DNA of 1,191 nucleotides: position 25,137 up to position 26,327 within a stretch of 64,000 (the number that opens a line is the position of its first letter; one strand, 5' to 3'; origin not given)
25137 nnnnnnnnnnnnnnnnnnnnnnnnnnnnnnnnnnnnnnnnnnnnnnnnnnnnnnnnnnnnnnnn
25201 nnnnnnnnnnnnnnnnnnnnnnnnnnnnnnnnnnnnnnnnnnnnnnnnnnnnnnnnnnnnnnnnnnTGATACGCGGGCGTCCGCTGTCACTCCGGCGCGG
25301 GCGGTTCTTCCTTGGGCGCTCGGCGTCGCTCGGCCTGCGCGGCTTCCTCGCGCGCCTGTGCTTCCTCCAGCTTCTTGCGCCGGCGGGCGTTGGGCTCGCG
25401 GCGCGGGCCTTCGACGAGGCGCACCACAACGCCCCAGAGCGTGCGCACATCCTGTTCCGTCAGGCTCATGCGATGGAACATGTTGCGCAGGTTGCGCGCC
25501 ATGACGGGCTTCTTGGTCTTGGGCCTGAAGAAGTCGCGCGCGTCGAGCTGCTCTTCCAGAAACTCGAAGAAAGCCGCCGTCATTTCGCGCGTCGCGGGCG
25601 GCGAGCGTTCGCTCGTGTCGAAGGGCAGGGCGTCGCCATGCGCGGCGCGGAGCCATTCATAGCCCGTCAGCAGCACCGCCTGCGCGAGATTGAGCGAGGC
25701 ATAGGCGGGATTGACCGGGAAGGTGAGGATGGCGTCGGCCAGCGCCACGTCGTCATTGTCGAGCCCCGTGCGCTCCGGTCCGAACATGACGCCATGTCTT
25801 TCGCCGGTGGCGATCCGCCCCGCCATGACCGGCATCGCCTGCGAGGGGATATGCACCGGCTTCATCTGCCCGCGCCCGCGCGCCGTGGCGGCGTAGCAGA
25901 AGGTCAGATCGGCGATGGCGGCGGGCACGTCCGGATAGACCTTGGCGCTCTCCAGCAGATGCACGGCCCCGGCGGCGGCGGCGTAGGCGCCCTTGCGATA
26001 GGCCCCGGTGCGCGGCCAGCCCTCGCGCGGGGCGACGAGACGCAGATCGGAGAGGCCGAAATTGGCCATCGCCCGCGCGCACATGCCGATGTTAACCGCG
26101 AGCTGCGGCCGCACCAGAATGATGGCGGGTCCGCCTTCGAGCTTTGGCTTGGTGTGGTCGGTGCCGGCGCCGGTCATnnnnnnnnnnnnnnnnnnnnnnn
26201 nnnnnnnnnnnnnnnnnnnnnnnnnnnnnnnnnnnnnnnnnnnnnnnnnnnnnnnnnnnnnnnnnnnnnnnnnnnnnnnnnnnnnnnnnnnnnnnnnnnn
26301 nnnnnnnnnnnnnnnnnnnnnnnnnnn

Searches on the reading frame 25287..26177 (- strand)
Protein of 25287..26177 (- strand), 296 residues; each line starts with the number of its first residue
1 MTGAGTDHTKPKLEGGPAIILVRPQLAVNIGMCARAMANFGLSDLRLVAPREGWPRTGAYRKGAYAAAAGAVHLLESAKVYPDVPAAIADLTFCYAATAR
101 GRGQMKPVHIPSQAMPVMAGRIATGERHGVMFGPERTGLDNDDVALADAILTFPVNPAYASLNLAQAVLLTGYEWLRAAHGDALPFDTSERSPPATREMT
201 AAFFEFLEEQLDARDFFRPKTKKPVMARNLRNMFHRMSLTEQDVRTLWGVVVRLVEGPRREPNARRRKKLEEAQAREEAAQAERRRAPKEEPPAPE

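Call 3: search_protein_families(library=pfam, proteins=[window:25287-26177:-], max_evalue=1)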
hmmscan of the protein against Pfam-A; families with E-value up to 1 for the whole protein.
window:25287-26177:- (296 aa): 2 families
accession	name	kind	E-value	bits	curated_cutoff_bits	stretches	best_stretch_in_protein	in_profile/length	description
PF00588.24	SpoU_methylase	-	1.1e-20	74.6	29.7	1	18-171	3-140/142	SpoU rRNA Methylase family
PF03167.25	UDG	-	0.057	13.9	24.3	0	137-212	43-80/141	Uracil DNA glycosylase superfamily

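Call 19: find_related_loci(query=window:25287-26177:-, collection=genome_contigs, flank=8000)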
Query window:25287-26177:- (296 aa) in genome_contigs; peptide patterns used: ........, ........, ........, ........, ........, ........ (x = any residue, [..] = any of these).
600 stretches matched a pattern (row limit reached: there are more); 375 encode a relative of the query (tblastn E <= 1e-3); the best 80 are kept; 80 distinct loci.
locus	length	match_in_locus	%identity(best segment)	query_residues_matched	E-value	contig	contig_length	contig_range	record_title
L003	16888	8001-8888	97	1-296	0e+0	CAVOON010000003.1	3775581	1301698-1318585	MAG: uncultured Alphaproteobacteria bacterium isolate MFD00082.bin.1.2 genome assembly, contig: contig_5033, whole genom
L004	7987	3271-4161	91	1-296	2e-160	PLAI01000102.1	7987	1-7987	MAG: Methylocystaceae bacterium isolate bog_906 73.20111000_S2M.28_contig_5946, whole genome shotgun sequence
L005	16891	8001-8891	91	1-296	3e-160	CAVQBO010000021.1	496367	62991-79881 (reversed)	MAG: uncultured Alphaproteobacteria bacterium isolate MFD05377.bin.1.45 genome assembly, contig: contig_62557, whole gen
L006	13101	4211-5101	91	1-296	3e-159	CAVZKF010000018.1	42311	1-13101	MAG: uncultured Alphaproteobacteria bacterium isolate MFD05379.bin.2.10 genome assembly, contig: contig_3436, whole geno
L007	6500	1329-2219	90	1-296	1e-159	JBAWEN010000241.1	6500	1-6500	MAG: Methylocystis sp. isolate MFD01418_ilm_asm_bin10 k127_248573, whole genome shotgun sequence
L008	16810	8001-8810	92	1-270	1e-158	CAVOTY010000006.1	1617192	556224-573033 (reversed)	MAG: uncultured Alphaproteobacteria bacterium isolate MFD00082.bin.1.149 genome assembly, contig: contig_563, whole geno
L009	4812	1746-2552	91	1-269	4e-159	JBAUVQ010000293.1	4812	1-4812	MAG: Methylocystis sp. isolate MFD04752_ilm_asm_bin24 k127_10545, whole genome shotgun sequence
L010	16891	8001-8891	88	1-296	2e-153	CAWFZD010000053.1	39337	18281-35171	MAG: uncultured Alphaproteobacteria bacterium isolate MFD05379.bin.2.7 genome assembly, contig: contig_27875, whole geno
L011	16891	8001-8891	81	1-296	2e-151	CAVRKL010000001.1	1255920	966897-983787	MAG: uncultured Alphaproteobacteria bacterium isolate MFD05580.bin.1.6 genome assembly, contig: contig_2996, whole genom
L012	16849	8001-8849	82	1-283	1e-148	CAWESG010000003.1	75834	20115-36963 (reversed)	MAG: uncultured Alphaproteobacteria bacterium isolate MFD02134.bin.2.23 genome assembly, contig: contig_107818, whole ge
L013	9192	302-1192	81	1-296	1e-147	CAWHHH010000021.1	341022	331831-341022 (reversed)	MAG: uncultured Alphaproteobacteria bacterium isolate MFD02134.bin.2.170 genome assembly, contig: contig_6861, whole gen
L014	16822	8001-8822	83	1-274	3e-144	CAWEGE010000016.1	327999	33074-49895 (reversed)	MAG: uncultured Alphaproteobacteria bacterium isolate MFD01223.bin.1.111 genome assembly, contig: contig_1926, whole gen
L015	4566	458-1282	81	1-274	3e-146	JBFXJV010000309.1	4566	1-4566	MAG: Methylocystis sp. isolate CA_2019_TPIn_6 NODE_84304_length_4566_cov_3.710295_TPIn, whole genome shotgun sequence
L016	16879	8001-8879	83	1-293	7e-144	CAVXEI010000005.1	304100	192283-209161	MAG: uncultured Alphaproteobacteria bacterium isolate MFD02134.bin.2.130 genome assembly, contig: contig_11335, whole ge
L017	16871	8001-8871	95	1-290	3e-143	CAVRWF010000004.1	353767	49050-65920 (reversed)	MAG: uncultured Alphaproteobacteria bacterium isolate MFD05512.bin.1.260 genome assembly, contig: contig_22547, whole ge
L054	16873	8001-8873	75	1-283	1e-131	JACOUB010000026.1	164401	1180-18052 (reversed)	MAG: Methylocystis sp. isolate NC_groundwater_59_Pr7_S-0.65um_63_22 FFV18_Sp65_scaffold_321064, whole genome shotgun seq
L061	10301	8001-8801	71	1-267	1e-126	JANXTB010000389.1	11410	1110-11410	MAG: Hyphomicrobiales bacterium isolate 338R_metabat_132 338R_k141_220339, whole genome shotgun sequence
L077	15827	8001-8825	71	1-275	2e-123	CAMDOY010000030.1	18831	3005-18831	MAG: Rhizobium sp. Q54 isolate TrE-25oct19-112 genome assembly, contig: TrE-25oct19-C3168, whole genome shotgun sequence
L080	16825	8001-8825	72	1-275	4e-122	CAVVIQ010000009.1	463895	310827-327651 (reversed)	MAG: uncultured proteobacterium isolate MFD01476.bin.1.230 genome assembly, contig: contig_33523, whole genome shotgun s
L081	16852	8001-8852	68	1-282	5e-122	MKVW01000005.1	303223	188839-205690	MAG: Rhizobiales bacterium 62-17 SCNpilot_cont_300_bf_scaffold_185, whole genome shotgun sequence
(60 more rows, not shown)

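Call 24: search_protein_families(library=pfam, proteins=[L054:4087-7353:+, L054:2859-4313:+, L054:2778-4178:-, L054:1209-2201:+, L054:49-972:+, L017:4213-7629:+, L017:7771-8004:+], max_evalue=0.01)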
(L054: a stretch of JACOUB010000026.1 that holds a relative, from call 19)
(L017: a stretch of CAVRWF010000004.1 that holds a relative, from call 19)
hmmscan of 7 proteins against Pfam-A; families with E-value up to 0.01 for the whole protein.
L054:4087-7353:+ (1088 aa): 7 families
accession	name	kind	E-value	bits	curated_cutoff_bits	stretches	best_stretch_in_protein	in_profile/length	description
PF20473.4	MmeI_Mtase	-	5.7e-28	98.2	27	1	369-651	11-248/259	MmeI, DNA-methyltransferase domain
PF20464.3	MmeI_N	-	7.2e-13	49.7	27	1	1-176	1-180/181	MmeI, N-terminal domain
PF20465.4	MmeI_hel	-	3.1e-10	41.1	27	1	183-252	2-75/75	MmeI, helicase spacer domain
PF20466.3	MmeI_TRD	-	7e-05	22.7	27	1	896-958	146-206/207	MmeI, target recognition domain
PF20467.3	MmeI_C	-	0.00012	22.7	27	1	1025-1072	24-73/83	MmeI, C-terminal domain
PF07669.17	Eco57I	-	0.00025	21.6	25.3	1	427-597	3-127/171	Eco57I restriction-modification methylase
PF02384.22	N6_Mtase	-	0.003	17.4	20.4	0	379-452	48-105/311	N-6 DNA Methylase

L054:2859-4313:+ (484 aa): 0 families

L054:2778-4178:- (466 aa): 1 family
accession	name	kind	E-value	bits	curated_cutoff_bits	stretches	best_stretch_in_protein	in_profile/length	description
PF00180.25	Iso_dh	-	5e-62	210.6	27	1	66-454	2-348/348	Isocitrate/isopropylmalate dehydrogenase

L054:1209-2201:+ (330 aa): 0 families

L054:49-972:+ (307 aa): 0 families

L017:4213-7629:+ (1138 aa): 7 families
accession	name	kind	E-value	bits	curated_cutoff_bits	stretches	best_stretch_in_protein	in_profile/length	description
PF04480.18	DUF559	-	5.9e-37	126.3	20.6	1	636-738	3-106/109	Protein of unknown function (DUF559)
PF20473.4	MmeI_Mtase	-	5.2e-28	98.4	27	1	370-600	12-248/259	MmeI, DNA-methyltransferase domain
PF20464.3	MmeI_N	-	1.3e-13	52.1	27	1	2-176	2-180/181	MmeI, N-terminal domain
PF20465.4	MmeI_hel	-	3.9e-11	44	27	1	183-252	2-75/75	MmeI, helicase spacer domain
PF18741.7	MTES_1575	-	4.3e-05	23.9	38.2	1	664-740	12-96/96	REase_MTES_1575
PF07669.17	Eco57I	-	8.4e-05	23.2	25.3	1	427-539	3-120/171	Eco57I restriction-modification methylase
PF02384.22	N6_Mtase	-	0.00049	20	20.4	1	379-499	48-135/311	N-6 DNA Methylase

L017:7771-8004:+ (77 aa): 0 families

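Call 25: search_protein_families(library=padloc, proteins=[L054:4087-7353:+], max_evalue=0.001)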
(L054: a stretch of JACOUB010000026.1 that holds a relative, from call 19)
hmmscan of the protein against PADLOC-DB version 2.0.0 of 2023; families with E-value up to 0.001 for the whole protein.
L054:4087-7353:+ (1088 aa): 16 families
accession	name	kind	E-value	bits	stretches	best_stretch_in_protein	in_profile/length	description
PDLC03627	REase_MTase_IIG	-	0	1040.2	2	1-846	2-845/1136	Type IIG restriction enzyme-methyltransferase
PDLC03599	REase_MTase_IIG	-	1.8e-103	345.2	4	4-332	9-337/959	Type IIG restriction enzyme-methyltransferase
PDLC03598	REase_MTase_IIG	-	3.4e-78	261.5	2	4-640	13-578/912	Type IIG restriction enzyme-methyltransferase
PDLC02643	DrmMI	-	7.8e-72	240.6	2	694-1057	983-1273/1347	DrmMI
PDLC02646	DrmMI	-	8.1e-48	161.1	3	700-845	410-559/792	DrmMI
PDLC02644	DrmMI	-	4.7e-39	132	2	694-958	496-757/988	DrmMI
PDLC03618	REase_MTase_IIG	-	1.4e-16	57.1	1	541-649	866-972/1429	Type IIG restriction enzyme-methyltransferase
PDLC04134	mad2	-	1.7e-15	54.9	2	67-321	52-291/492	mads_2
PDLC02640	DrmMI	-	8e-13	44.9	2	915-963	802-848/1015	DrmMI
PDLC02639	DrmMI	-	2e-09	34.3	1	536-649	578-689/803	DrmMI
PDLC02638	DrmMI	-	1.1e-07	28.4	1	542-597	873-927/935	DrmMI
PDLC03601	REase_MTase_IIG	-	3.8e-06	23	1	279-449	357-531/1110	Type IIG restriction enzyme-methyltransferase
PDLC03609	REase_MTase_IIG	-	6.7e-05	18.8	0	370-446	428-509/1066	Type IIG restriction enzyme-methyltransferase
PDLC02529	PglX|PglXI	-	0.00016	17.5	1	376-609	226-423/1189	PglX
PDLC03630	REase_MTase_IIG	-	0.00029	16.8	1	376-441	404-463/1100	Type IIG restriction enzyme-methyltransferase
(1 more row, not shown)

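Call 30: search_solved_structures(query=L054:4087-7353:+, max_evalue=0.001)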
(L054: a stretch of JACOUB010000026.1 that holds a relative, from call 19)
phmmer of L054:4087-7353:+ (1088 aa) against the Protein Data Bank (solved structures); distinct sequences matched with E-value up to 0.001: 1.
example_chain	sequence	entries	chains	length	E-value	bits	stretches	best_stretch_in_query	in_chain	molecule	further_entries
5hr4_C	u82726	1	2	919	4e-38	134.2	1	5-333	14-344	MmeI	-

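Call 44: search_protein_families(library=pfam, proteins=[L080:6156-7283:-, L080:6888-7448:+, L080:7423-7920:+, L077:5431-6699:+, L077:6895-8001:+, L077:6715-7836:-, L081:6375-7883:+, L081:4561-6156:+, L061:6718-7401:+, L061:7362-7937:+], max_evalue=0.001)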
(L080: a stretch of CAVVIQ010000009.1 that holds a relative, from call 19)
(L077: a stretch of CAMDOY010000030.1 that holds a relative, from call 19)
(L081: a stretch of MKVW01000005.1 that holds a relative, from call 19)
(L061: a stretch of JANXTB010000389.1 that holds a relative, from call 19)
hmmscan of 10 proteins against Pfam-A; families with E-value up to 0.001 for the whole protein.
L080:6156-7283:- (376 aa): 6 families
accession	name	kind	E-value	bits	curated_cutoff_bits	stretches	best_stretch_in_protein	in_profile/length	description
PF02518.31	HATPase_c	-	1.1e-21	77.7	26.4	1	257-366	2-109/111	Histidine kinase-, DNA gyrase B-, and HSP90-like ATPase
PF13426.13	PAS_9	-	9.2e-12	45.6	27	1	20-124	1-102/103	PAS domain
PF08448.16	PAS_4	-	3.4e-11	43.8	23.1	1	16-127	1-109/110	PAS fold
PF00989.32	PAS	-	1.4e-10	41.6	22.6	1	10-121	1-111/113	PAS fold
PF13188.13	PAS_8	-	1.6e-08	34.6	21.8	1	10-60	1-48/65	PAS domain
PF00512.31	HisKA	-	2.2e-07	31.3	26.9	1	148-212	3-64/66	His Kinase A (phospho-acceptor) domain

L080:6888-7448:+ (187 aa): 0 families

L080:7423-7920:+ (166 aa): 1 family
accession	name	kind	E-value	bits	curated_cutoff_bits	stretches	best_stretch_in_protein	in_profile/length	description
PF00072.30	Response_reg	-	1.7e-13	51.2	30.2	1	33-155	1-110/111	Response regulator receiver domain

L077:5431-6699:+ (423 aa): 0 families

L077:6895-8001:+ (369 aa): 0 families

L077:6715-7836:- (374 aa): 3 families
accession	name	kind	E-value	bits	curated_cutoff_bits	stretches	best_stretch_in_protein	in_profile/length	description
PF10503.15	Esterase_PHB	-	1.1e-30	106.9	23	1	57-248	9-197/219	Esterase PHB depolymerase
PF00326.27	Peptidase_S9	-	8.1e-09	35.7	22.6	1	120-247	38-171/213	Prolyl oligopeptidase family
PF02230.22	Abhydrolase_2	-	0.00033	21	23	1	65-177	15-135/217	Phospholipase/Carboxylesterase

L081:6375-7883:+ (503 aa): 4 families
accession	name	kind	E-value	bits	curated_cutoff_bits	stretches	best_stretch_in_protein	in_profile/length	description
PF00270.35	DEAD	-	1.1e-47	162.3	26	1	37-206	1-165/167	DEAD/DEAH box helicase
PF00271.37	Helicase_C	-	8.5e-34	116.6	23.5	1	243-351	2-110/110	Helicase conserved C-terminal domain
PF04851.21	ResIII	-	2e-08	34.8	22.5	1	37-202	5-163/164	Type III restriction enzyme, res subunit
PF06862.17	Utp25_C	-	0.00065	19.8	32.8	0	244-341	34-134/190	Utp25, C-terminal domain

L081:4561-6156:+ (532 aa): 1 family
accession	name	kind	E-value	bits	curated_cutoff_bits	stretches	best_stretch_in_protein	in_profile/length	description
PF00496.27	SBP_bac_5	-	1.6e-76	258.3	32.4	1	89-451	2-363/368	Bacterial extracellular solute-binding proteins, family 5 Middle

L061:6718-7401:+ (228 aa): 1 family
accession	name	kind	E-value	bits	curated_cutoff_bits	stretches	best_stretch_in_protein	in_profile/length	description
PF02417.20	Chromate_transp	-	2.2e-32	112.8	28.6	1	40-197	3-162/166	Chromate transporter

L061:7362-7937:+ (192 aa): 1 family
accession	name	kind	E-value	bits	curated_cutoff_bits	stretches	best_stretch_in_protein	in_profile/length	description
PF02417.20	Chromate_transp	-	4.3e-34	118.4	28.6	1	21-183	2-164/166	Chromate transporter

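Call 46: find_homologous_proteins(query=L017:5890-6612:+, max_evalue=1e-10)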
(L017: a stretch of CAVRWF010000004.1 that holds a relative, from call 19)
Query L017:5890-6612:+ (241 aa): 973 proteins with E <= 1e-10 among 8000 candidates; the best 120 are listed.
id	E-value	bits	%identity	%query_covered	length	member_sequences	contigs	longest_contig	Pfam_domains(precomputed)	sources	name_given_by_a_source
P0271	8.5e-56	207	73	59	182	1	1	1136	PF04480.19,PF18741.8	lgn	-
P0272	3.9e-53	199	72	52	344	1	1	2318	PF18135.8,PF04480.19,PF18741.8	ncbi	-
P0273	3.3e-50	189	72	51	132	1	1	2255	PF04480.19,PF18741.8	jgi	jgi:very-short-patch-repair endonuclease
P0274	3.9e-50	189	65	59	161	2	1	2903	PF04480.19,PF18741.8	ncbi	-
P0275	1.3e-48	184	62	64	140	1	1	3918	PF04480.19,PF18741.8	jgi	jgi:very-short-patch-repair endonuclease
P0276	2.3e-48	183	73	50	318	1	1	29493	PF18135.8,PF04480.19,PF18741.8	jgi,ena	-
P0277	4.3e-48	182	66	55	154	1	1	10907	PF04480.19,PF18741.8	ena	-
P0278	8.3e-48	181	62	57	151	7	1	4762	PF04480.19,PF18741.8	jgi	jgi:very-short-patch-repair endonuclease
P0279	5.1e-46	175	55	73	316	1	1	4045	PF04480.19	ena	-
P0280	7.5e-46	175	56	66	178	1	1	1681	PF04480.19,PF18741.8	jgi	jgi:very-short-patch-repair endonuclease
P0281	1.5e-45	174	69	49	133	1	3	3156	PF04480.19,PF18741.8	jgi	-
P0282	1.8e-45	174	59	58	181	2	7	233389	PF04480.19,PF18741.8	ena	-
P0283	2.9e-45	173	74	44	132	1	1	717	PF04480.19,PF18741.8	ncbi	-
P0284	3.3e-45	173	63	49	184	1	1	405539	PF04480.19,PF18741.8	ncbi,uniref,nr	ncbi:very-short-patch-repair endonuclease [Bosea psychrotolerans]|uniref:Very-short-patch-repair end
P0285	6.3e-45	172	55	71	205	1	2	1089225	PF04480.19,PF18741.8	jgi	jgi:very-short-patch-repair endonuclease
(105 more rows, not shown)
